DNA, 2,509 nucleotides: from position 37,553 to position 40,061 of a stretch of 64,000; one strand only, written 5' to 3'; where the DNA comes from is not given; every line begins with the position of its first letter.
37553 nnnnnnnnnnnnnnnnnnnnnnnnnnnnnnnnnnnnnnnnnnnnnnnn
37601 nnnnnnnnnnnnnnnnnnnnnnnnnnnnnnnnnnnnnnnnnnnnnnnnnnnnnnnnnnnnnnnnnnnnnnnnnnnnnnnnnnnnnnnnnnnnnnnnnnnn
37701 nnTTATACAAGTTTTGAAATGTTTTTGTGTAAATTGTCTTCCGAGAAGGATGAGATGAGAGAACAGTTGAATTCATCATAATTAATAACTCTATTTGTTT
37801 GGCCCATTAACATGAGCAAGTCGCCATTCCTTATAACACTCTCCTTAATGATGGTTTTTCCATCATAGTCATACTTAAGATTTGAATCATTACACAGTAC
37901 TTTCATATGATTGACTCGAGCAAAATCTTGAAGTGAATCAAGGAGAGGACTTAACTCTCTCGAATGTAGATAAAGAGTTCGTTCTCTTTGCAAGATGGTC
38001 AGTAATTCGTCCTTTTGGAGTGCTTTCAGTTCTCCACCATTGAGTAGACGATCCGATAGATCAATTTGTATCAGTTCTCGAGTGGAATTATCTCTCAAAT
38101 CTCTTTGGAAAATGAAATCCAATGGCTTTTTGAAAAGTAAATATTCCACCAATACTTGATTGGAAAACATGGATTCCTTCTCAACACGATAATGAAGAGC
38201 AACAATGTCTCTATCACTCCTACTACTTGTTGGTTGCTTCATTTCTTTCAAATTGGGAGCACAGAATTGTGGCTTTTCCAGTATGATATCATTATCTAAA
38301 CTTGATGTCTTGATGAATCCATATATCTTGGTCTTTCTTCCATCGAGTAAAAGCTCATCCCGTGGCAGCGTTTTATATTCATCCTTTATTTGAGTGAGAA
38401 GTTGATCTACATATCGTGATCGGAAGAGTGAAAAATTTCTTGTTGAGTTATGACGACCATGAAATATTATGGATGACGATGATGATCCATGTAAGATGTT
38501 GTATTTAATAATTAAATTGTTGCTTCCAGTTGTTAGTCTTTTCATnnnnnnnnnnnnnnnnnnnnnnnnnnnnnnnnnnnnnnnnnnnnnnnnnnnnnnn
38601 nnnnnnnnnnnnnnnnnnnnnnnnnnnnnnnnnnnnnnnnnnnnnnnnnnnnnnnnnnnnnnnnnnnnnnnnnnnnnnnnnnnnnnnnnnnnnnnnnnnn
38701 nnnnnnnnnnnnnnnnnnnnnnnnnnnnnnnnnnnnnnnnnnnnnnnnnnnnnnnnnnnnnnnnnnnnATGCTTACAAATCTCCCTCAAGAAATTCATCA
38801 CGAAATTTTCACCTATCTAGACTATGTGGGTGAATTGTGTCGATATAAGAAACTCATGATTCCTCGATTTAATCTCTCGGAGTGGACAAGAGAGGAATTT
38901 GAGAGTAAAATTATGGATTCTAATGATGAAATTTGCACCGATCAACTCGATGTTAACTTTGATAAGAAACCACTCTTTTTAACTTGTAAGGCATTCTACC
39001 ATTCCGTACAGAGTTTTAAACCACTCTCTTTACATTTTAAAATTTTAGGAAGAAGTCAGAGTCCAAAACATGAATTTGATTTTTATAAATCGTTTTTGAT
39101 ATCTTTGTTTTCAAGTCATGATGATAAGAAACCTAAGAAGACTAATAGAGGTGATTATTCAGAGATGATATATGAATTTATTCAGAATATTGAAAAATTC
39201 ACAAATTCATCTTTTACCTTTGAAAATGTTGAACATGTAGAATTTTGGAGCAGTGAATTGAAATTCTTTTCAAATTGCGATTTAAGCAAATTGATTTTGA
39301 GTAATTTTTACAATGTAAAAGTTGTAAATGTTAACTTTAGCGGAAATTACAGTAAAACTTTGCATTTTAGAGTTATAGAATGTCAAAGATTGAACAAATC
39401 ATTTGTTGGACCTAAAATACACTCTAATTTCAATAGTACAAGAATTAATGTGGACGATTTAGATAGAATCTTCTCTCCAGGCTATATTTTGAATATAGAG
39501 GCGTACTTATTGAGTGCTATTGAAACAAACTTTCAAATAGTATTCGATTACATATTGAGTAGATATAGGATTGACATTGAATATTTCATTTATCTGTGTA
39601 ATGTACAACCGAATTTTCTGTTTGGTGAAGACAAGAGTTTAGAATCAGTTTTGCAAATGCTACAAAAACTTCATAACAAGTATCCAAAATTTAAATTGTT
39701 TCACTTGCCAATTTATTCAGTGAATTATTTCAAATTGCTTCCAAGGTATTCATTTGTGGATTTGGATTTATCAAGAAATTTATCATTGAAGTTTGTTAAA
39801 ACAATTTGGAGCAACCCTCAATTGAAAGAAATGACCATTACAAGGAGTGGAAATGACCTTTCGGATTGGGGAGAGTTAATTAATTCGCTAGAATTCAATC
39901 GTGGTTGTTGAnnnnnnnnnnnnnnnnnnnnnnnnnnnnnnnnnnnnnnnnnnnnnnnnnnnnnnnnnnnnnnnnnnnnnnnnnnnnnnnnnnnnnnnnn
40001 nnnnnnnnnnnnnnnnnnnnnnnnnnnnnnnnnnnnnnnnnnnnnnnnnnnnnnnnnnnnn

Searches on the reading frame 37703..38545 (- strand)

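Call 9: search_protein_families(library=pfam, proteins=[window:37703-38545:-], max_evalue=0.01)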
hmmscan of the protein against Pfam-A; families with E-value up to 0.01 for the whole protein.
window:37703-38545:- (280 aa): 0 families

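Call 54: search_protein_families(library=pfam, proteins=[window:37703-38545:-], max_evalue=5)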
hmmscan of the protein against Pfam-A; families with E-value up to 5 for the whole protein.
window:37703-38545:- (280 aa): 2 families
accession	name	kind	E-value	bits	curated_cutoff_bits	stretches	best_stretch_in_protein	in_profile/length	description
PF10390.15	ELL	-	0.038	13.9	22.9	1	151-213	185-244/282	RNA polymerase II elongation factor ELL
PF01750.23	HycI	-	0.084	13.2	23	1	155-219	36-99/130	Hydrogenase maturation protease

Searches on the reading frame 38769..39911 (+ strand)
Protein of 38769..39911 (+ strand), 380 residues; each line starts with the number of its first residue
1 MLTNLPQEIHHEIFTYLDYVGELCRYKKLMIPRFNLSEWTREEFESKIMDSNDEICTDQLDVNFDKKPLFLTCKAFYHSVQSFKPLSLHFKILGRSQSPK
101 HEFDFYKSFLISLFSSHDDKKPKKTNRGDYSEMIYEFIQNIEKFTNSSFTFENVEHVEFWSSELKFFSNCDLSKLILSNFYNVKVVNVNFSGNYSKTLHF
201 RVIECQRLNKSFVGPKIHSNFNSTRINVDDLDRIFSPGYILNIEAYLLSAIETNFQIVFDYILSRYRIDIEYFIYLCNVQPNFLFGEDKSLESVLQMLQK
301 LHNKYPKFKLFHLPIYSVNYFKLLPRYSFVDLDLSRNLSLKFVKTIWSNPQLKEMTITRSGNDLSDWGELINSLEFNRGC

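Call 9: search_protein_families(library=pfam, proteins=[window:38769-39911:+], max_evalue=0.01)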
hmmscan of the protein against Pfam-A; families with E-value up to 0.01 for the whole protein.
window:38769-39911:+ (380 aa): 1 family
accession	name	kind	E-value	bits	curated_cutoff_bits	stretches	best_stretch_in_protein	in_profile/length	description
PF12937.12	F-box-like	-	0.0081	16.3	24.3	0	3-25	2-23/47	F-box-like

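Call 54: search_protein_families(library=pfam, proteins=[window:38769-39911:+], max_evalue=5)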
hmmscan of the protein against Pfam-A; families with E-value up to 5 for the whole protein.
window:38769-39911:+ (380 aa): 3 families
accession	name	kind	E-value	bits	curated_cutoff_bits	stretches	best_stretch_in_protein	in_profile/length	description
PF12937.12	F-box-like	-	0.0081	16.3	24.3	1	3-25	2-23/47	F-box-like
PF15929.10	Myofilin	-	0.017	16.1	27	1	88-125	4-41/146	Myofilin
PF00646.38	F-box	-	0.023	15.1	20.5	1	2-19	1-18/43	F-box domain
